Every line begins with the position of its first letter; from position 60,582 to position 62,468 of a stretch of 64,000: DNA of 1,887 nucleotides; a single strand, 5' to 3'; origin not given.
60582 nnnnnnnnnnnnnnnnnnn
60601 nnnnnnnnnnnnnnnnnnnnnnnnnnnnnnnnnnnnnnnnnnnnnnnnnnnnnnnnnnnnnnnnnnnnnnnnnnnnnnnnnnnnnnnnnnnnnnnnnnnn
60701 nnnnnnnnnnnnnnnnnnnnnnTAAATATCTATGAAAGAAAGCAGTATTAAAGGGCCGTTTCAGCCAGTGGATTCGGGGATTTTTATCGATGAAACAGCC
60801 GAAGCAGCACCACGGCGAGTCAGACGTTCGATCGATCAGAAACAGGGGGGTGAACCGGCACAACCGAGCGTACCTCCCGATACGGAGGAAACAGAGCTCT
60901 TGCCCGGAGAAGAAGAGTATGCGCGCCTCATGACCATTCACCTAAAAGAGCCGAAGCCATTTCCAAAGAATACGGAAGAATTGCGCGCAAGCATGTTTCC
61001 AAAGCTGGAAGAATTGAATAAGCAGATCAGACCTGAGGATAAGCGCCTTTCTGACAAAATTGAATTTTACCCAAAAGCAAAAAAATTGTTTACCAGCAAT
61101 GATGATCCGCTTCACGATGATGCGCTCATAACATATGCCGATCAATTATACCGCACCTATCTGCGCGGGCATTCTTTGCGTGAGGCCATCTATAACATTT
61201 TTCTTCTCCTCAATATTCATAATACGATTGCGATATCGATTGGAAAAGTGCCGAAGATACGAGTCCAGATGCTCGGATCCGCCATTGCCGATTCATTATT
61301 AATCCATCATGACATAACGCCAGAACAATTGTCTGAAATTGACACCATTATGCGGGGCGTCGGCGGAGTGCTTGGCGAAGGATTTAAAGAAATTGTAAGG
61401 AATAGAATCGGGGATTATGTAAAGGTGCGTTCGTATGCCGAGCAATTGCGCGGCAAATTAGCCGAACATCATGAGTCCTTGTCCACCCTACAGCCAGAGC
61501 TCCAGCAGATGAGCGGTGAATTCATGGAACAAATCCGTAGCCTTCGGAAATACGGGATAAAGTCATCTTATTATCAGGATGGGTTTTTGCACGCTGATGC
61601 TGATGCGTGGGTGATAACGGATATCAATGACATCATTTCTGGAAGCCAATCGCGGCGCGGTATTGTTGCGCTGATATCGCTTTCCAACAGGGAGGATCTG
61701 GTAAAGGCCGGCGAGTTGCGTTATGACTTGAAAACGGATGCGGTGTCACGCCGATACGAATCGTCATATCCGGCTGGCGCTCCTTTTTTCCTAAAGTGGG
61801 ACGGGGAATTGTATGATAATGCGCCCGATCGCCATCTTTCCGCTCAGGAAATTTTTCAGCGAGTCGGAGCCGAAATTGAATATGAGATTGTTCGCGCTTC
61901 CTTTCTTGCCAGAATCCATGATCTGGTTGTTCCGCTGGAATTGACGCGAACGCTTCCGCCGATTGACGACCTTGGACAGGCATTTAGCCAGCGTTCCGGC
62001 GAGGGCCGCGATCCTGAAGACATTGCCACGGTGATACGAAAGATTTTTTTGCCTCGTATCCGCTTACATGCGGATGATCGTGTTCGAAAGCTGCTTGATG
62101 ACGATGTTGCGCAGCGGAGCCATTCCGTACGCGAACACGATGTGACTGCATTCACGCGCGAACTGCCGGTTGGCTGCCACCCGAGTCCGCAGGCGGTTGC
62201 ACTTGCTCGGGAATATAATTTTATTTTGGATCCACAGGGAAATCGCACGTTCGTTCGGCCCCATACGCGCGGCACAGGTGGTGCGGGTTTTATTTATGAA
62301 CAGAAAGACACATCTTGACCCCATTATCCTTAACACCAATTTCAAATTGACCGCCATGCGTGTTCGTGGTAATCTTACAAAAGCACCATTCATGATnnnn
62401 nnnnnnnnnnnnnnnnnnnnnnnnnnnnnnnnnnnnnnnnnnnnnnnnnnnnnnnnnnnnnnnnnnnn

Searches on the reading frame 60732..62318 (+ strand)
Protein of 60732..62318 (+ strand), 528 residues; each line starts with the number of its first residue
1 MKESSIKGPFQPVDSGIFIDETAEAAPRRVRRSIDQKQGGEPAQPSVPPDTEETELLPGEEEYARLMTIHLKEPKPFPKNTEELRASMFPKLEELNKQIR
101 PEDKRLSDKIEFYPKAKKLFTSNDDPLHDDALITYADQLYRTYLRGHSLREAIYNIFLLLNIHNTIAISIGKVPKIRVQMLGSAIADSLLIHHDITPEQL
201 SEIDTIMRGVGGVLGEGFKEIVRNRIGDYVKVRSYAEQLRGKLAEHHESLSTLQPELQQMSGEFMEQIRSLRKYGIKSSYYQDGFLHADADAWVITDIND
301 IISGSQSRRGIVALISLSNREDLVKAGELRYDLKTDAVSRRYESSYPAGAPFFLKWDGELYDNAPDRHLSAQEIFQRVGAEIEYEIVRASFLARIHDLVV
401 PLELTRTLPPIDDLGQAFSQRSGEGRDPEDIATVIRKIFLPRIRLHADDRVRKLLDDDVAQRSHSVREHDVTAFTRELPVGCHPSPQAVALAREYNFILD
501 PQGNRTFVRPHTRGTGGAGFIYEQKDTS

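Call 3: search_protein_families(library=pfam, proteins=[window:60732-62318:+], max_evalue=1)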
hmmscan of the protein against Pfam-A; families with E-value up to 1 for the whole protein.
window:60732-62318:+ (528 aa): 2 families
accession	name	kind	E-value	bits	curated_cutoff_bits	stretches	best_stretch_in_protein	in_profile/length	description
PF01442.23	Apolipoprotein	-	0.0028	17.8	90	0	231-272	118-160/190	Apolipoprotein A1/A4/E domain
PF09236.15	AHSP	-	0.091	13.7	27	1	221-271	36-84/87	Alpha-haemoglobin stabilising protein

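Call 4: search_protein_families(library=ncbifam, proteins=[window:60732-62318:+], max_evalue=1)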
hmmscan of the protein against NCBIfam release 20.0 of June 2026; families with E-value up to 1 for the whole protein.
window:60732-62318:+ (528 aa): 0 families

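Call 9: search_protein_families(library=padloc, proteins=[window:60732-62318:+], max_evalue=1)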
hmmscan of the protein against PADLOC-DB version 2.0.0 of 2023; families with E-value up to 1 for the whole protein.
window:60732-62318:+ (528 aa): 1 family
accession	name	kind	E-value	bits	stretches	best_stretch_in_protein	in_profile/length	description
PDLC04433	PDC-M13A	-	0.0025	16.3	1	266-304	29-68/74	-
